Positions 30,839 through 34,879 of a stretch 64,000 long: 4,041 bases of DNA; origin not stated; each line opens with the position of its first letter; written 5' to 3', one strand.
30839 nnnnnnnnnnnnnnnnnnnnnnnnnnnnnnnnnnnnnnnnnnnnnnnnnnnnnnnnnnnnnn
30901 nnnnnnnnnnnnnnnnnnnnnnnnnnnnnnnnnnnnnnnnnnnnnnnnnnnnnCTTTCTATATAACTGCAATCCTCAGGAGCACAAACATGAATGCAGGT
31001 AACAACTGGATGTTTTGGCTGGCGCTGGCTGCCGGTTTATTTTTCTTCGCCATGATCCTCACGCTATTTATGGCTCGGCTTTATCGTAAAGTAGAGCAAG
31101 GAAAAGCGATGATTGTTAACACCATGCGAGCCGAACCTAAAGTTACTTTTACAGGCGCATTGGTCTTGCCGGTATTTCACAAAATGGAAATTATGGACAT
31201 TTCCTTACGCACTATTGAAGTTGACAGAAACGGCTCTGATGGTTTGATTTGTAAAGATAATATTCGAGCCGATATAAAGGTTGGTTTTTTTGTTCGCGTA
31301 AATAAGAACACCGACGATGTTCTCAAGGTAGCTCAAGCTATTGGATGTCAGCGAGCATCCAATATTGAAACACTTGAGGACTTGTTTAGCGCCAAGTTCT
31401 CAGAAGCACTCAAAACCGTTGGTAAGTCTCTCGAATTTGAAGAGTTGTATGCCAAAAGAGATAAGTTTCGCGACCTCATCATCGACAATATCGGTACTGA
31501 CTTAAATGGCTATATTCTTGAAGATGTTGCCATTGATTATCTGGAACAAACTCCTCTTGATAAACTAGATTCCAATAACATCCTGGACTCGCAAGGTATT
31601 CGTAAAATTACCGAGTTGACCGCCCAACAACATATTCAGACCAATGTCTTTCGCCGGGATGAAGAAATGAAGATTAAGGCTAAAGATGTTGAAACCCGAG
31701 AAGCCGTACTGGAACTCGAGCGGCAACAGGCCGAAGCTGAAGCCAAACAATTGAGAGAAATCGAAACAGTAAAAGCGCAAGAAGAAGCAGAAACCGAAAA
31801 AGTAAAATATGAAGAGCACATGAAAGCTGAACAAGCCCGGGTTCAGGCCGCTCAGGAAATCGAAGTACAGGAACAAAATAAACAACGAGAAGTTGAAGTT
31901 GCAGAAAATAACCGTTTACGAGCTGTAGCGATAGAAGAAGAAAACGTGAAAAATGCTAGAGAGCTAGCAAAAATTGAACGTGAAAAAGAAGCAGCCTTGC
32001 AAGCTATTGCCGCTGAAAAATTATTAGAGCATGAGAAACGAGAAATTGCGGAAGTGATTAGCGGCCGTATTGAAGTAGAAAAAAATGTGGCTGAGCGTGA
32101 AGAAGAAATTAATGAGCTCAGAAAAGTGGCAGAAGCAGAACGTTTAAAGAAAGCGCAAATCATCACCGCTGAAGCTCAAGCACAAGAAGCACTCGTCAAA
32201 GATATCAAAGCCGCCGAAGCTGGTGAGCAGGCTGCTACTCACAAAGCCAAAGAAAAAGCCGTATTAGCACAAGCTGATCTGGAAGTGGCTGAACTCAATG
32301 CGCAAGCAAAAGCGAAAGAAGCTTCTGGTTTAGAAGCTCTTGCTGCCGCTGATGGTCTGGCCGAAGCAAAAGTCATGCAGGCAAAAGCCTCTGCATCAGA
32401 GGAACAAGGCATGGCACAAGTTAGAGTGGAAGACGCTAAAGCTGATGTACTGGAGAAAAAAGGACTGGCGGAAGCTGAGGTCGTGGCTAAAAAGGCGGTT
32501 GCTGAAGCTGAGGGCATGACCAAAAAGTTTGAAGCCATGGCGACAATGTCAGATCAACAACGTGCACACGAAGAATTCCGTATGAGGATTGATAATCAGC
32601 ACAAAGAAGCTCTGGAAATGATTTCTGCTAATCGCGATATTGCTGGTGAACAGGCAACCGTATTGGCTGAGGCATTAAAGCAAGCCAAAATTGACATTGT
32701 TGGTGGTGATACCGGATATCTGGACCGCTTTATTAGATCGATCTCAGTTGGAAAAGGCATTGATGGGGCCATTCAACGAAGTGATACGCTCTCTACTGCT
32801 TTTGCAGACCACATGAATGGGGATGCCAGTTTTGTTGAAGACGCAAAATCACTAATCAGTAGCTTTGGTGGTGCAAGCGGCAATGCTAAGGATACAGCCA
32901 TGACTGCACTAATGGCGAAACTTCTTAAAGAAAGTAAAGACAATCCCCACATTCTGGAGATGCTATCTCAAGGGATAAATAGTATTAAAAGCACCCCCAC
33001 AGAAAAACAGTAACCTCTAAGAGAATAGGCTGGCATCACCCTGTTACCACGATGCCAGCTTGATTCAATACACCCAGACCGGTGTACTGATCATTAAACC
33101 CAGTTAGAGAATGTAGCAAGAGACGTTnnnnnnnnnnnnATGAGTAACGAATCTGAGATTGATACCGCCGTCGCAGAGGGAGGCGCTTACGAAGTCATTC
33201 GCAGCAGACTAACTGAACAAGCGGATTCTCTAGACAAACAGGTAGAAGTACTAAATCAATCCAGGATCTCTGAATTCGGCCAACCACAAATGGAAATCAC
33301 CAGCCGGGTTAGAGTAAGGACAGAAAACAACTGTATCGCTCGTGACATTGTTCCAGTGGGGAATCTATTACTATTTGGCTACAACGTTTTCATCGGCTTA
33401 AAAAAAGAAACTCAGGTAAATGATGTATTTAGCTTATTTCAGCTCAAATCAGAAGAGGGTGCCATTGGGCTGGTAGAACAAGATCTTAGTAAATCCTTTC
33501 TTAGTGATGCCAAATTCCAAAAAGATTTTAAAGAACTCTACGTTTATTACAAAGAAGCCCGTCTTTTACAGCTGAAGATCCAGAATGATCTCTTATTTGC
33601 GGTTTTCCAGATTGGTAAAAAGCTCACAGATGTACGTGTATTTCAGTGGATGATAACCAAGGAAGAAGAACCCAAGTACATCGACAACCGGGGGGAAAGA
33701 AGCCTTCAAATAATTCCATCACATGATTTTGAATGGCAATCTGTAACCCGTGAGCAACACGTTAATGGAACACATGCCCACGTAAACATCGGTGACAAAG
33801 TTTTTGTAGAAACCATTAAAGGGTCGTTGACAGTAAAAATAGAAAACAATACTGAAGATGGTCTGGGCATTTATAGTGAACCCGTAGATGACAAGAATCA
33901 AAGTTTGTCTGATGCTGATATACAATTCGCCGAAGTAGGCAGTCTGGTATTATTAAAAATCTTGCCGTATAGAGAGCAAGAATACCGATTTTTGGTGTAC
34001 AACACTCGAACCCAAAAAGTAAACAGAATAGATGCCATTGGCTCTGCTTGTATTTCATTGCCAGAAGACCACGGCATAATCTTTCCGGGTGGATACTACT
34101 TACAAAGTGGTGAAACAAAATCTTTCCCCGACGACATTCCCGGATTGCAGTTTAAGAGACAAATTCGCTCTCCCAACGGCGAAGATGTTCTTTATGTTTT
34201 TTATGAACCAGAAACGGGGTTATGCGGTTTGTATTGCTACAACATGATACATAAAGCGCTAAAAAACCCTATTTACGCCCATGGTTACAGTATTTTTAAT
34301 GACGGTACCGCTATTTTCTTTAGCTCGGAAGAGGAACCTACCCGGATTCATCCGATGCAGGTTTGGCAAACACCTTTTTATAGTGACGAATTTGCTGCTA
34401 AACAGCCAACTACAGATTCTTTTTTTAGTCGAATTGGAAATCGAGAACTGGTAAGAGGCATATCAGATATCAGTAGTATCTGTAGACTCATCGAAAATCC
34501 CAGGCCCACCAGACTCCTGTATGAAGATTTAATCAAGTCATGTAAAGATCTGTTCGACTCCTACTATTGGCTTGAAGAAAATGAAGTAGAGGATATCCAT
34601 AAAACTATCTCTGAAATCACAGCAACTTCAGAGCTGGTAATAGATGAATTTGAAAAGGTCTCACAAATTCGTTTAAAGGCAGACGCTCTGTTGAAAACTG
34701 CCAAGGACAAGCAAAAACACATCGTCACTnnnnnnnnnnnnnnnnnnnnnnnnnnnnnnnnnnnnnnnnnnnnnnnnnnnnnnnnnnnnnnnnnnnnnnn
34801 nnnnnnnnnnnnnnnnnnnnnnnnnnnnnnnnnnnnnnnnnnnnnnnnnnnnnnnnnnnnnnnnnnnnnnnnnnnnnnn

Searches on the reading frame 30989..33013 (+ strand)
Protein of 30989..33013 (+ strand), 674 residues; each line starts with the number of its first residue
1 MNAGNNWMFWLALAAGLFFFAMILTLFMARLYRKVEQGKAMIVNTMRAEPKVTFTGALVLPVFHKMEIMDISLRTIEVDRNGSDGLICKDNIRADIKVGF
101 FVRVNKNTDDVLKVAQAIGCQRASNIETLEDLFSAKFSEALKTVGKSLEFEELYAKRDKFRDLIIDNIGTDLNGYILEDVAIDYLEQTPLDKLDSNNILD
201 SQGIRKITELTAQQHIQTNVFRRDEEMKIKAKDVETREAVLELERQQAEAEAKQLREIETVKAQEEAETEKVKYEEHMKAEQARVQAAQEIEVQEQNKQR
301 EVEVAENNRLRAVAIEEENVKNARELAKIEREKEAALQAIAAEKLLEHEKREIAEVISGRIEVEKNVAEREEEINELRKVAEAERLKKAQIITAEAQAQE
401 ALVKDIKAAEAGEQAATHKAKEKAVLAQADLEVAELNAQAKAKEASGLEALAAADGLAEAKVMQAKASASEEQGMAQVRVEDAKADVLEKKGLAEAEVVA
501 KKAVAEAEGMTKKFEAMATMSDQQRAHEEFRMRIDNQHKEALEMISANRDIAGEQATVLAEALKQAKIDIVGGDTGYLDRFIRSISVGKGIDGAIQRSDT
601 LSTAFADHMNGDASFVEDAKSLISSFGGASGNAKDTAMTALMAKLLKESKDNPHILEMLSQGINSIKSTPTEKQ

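Call 6: search_protein_families(library=pfam, proteins=[window:30989-33013:+], max_evalue=0.1)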
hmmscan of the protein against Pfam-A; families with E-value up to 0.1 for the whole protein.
window:30989-33013:+ (674 aa): 1 family
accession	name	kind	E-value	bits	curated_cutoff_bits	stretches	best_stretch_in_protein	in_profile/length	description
PF16808.10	PKcGMP_CC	-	0.027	14.5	35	1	362-378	12-28/35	Coiled-coil N-terminus of cGMP-dependent protein kinase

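Call 7: search_protein_families(library=ncbifam, proteins=[window:30989-33013:+], max_evalue=0.1)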
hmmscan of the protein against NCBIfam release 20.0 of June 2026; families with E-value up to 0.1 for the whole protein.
window:30989-33013:+ (674 aa): 1 family
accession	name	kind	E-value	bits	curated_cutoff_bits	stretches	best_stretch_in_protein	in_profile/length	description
NF058507.1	FlotScfldFlot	equivalog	0.0083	15.2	700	1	54-404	56-389/477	flotillin lipid rafts scaffold protein FloT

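Call 8: search_protein_families(library=padloc, proteins=[window:30989-33013:+], max_evalue=0.1)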
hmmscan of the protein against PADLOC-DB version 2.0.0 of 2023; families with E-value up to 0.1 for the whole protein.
window:30989-33013:+ (674 aa): 0 families

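Call 11: search_solved_structures(query=window:30989-33013:+, max_evalue=1)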
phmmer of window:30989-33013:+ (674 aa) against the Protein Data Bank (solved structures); distinct sequences matched with E-value up to 1: 2.
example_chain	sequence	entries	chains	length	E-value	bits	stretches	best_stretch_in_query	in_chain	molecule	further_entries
9bq2_B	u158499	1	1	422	0.0019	20.5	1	39-391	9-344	Flotillin-1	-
9l3g_A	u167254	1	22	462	0.0027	20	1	39-391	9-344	Flotillin-1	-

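Call 33: search_protein_families(library=pfam, alignment_id=A3, max_evalue=1)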
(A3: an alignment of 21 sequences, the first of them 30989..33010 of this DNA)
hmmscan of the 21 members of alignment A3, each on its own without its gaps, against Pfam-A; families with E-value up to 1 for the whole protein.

A. member 1, window:30989-33010:+ (674 aa): 1 family
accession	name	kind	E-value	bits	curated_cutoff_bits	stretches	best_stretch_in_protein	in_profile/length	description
PF16808.10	PKcGMP_CC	-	0.027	14.5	35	1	362-378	12-28/35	Coiled-coil N-terminus of cGMP-dependent protein kinase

B. families by the number of members that match (of 21 scanned): 7 families
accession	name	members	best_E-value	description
PF01145.31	Band_7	4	1.2e-07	SPFH domain / Band 7 family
PF15975.10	Flot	2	0.0015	Flotillin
PF16808.10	PKcGMP_CC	1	0.027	Coiled-coil N-terminus of cGMP-dependent protein kinase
PF18303.6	Saf_2TM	1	0.049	SAVED-fused 2TM effector domain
PF11297.13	DUF3098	1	0.11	Protein of unknown function (DUF3098)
PF13499.12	EF-hand_7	1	0.29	EF-hand domain pair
PF01751.28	Toprim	1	0.49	Toprim domain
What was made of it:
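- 30989..33013 (+): YqiK-type flotillin, 674 aa: N-terminal membrane anchor (residues 6-32), SPFH/band-7 domain, a coiled coil of about 340 aa rich in E/A/K, and a conserved C-terminal region. Orthologue of PA3729 (BacD/PaFlo3). Band_7 hits 4 of 21 family members, best E 1e-7, and Flot hits 2 of 21 (call 33).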

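Call 35: search_solved_structures(query=A3, max_evalue=0.1, show_alignments=1)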
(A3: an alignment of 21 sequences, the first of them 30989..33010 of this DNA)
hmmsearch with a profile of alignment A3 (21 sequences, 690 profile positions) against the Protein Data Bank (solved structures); distinct sequences matched with E-value up to 0.1: 0.

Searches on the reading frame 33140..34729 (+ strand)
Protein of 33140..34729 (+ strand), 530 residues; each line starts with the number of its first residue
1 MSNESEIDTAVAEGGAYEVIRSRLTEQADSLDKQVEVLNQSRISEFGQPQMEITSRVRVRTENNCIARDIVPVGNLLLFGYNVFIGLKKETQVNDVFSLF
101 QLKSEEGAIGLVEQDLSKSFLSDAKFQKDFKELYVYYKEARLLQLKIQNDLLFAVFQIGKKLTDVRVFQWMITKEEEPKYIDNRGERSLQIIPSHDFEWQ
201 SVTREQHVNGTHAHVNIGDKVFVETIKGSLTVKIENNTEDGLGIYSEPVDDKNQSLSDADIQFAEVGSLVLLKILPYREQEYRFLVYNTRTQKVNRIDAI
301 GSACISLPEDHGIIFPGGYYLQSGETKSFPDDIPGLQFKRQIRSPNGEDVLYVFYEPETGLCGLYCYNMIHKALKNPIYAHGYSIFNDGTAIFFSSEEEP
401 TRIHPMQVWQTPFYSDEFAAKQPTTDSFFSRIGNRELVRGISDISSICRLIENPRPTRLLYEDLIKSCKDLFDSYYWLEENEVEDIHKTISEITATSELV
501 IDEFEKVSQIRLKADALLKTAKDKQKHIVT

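Call 53: predict_structure(alignment_id=A4)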
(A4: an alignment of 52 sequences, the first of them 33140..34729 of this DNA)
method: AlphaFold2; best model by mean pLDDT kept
length: 530 residues; sequences in the alignment: 52
mean_pLDDT: 86.2   pTM: 0.83
mean pLDDT of the five models: 86.2, 85.2, 84.7, 83.4, 81.6
residues with pLDDT >= 90: 227; 70-90: 266; 50-70: 32; < 50: 5
segments of 3 or more residues with pLDDT < 50: none
pLDDT, mean of each block of 10 residues (from residue 1): 57 77 92 93 83 89 89 90 70 91 80 91 95 88 92 93 93 85 91 92 86 83 79 67 79 77 93 91 92 89 90 91 83 84 89 91 91 87 89 88 91 82 75 89 89 77 90 91 89 92 84 84 86
secondary structure, 60 per line:
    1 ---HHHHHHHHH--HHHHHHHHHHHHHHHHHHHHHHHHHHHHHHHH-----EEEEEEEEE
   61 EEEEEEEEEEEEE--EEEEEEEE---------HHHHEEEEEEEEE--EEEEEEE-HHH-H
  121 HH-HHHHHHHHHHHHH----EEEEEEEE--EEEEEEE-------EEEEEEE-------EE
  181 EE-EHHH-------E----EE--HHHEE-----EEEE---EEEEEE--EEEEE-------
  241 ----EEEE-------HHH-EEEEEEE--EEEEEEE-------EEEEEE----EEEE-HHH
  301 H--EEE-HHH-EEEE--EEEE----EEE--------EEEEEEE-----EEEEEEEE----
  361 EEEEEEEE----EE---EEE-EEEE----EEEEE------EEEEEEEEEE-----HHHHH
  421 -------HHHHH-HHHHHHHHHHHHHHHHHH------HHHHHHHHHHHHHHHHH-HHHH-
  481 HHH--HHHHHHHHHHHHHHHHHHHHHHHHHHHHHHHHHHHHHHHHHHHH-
elements in order: H4-12 H15-46 E52-73 E76-83 H93-96 E97-105 E108-114 H124-136 E141-148 E151-157 E165-171 E179-182 E214-217 E221-226 E229-233 E245-248 E260-266 E269-275 E283-288 E293-296 H298-301 E304-306 E312-315 E318-321 E326-328 E337-343 E349-356 E361-368 E378-380 E382-385 E390-394 E401-410 H416-420 H428-432 H434-451 H458-474 H476-479 H486-529
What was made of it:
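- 33230..34567 (+): N-terminal DUF3686 domain: a helical hairpin, then a beta-propeller-like domain (about residues 52-410 of the model), then a helical bundle. AlphaFold2 model with pLDDT 86, pTM 0.83 (call 53).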

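Call 78: fold_search(model_id=the predicted structure, library=pdb)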
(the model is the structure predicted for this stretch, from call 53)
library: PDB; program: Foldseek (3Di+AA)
matches with E <= 10: 1004; with E <= 0.001: 147
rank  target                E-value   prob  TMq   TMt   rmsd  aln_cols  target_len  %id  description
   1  7sse_A                1.6e-06  1.00  0.26  0.41  13.8       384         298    8  Crystal structure of the WDR domain of human DCAF1 in complex with CYCA-117-70 (released 2021-12-15)
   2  8f8e_B                2.1e-06  1.00  0.27  0.42  13.6       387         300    8  Crystal structure of the WDR domain of human DCAF1 in complex with OICR-8268 compound (released 2023-03-01)
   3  9e5c_7g               2.2e-06  1.00  0.26  0.26  16.7       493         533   11  Cryo-EM structure of 96 nm repeat of microtubule doublet from T. brucei flagellum (released 2025-03-12)
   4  4h5j_A                6.5e-06  1.00  0.23  0.31  14.6       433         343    8  Crystal Structure of the Guanine Nucleotide Exchange Factor Sec12 (P64 form) (released 2012-11-07)
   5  8j07_i4               7.6e-06  0.98  0.16  0.10  81.7       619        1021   10  96nm repeat of human respiratory doublet microtubule and associated axonemal complexes (released 2023-07-26)
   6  9d5n_CH               1.1e-05  0.60  0.09  0.08  24.9       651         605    8  48-nm doublet microtubule from Trichomonas vaginalis strain G3 (released 2025-05-14)
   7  7pi2_G                1.2e-05  1.00  0.22  0.33  15.8       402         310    6  PfCyRPA bound to monoclonal antibody Cy.003 Fab fragment (released 2022-02-09)
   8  5n4f                  1.4e-05  0.99  0.18  0.15  24.2       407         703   10  Prolyl oligopeptidase B from Galerina marginata - apo protein (released 2017-11-01)
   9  8hmc_B                1.5e-05  1.00  0.22  0.12  16.1       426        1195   10  base module state 1 of Tetrahymena IFT-A (released 2023-06-14)
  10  9n73_LI               1.9e-05  0.99  0.20  0.18  28.0       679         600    8  SSU processome maturation and disassembly, State G (released 2025-10-29)
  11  8bpn_A                2.9e-05  0.98  0.16  0.17  18.4       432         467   11  The structure of thiocyanate dehydrogenase mutant form with Phe 436 replaced by Gln from Thioalkalivibrio paradoxus (released 2023-01-18)
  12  5t88_A                2.9e-05  0.97  0.18  0.16  27.0       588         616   10  Prolyl oligopeptidase from Pyrococcus furiosus (released 2017-09-06)
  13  8q9t_C                3.2e-05  1.00  0.19  0.25  16.6       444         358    8  CryoEM structure of a S. Cerevisiae Ski238 complex bound to RNA (released 2023-11-29)
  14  4ax4                  3.4e-05  0.99  0.19  0.16  25.9       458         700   10  PROLYL OLIGOPEPTIDASE FROM PORCINE BRAIN, H680A MUTANT (released 2012-09-26)
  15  8okv_D                3.4e-05  0.93  0.13  0.18  17.9       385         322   10  lipoprotein BT2095 from Bacteroides thetaiotamicron bound to cyanocobalamin CnCbl (released 2023-09-20)
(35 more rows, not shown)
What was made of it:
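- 33230..34567 (+): Foldseek against PDB gives WD40 and other beta-propellers at E about 1e-6, probability 1.0 (call 78).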
